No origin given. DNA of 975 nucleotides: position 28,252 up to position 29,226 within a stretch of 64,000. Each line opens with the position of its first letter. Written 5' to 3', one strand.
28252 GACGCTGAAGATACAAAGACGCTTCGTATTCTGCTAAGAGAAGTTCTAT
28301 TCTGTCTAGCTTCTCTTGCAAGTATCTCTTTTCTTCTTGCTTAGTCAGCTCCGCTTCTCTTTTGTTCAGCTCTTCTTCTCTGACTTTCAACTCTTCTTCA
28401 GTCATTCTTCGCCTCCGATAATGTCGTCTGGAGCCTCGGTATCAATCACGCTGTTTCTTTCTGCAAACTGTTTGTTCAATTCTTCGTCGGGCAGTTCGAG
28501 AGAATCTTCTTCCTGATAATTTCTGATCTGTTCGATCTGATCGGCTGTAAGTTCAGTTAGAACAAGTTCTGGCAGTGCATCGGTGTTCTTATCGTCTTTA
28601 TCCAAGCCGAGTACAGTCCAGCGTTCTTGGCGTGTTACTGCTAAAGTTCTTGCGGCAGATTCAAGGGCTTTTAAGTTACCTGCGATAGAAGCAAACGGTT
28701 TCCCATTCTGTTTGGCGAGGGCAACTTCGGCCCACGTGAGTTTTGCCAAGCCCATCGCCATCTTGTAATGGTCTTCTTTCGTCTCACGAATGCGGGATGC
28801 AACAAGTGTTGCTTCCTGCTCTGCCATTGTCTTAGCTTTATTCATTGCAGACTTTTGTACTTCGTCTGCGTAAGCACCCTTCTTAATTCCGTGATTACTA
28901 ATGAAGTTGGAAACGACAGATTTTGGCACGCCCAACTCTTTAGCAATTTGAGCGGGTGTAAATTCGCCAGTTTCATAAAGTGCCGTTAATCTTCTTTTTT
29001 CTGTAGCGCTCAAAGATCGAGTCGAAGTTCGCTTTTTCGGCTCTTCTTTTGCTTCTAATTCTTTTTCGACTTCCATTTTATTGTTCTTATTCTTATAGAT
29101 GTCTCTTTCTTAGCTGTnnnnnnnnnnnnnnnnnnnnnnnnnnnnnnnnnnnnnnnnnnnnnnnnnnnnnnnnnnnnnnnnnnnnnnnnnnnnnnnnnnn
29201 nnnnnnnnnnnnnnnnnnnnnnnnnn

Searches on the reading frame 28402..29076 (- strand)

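Call 25: search_protein_families(library=pfam, max_evalue=0.001, proteins=[window:28402-29076:-])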
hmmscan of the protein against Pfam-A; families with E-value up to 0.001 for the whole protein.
window:28402-29076:- (224 aa): 1 family
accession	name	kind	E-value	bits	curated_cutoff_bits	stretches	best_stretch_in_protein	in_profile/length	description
PF13384.12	HTH_23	-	7.8e-05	22.8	24.6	1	23-60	1-39/50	Homeodomain-like domain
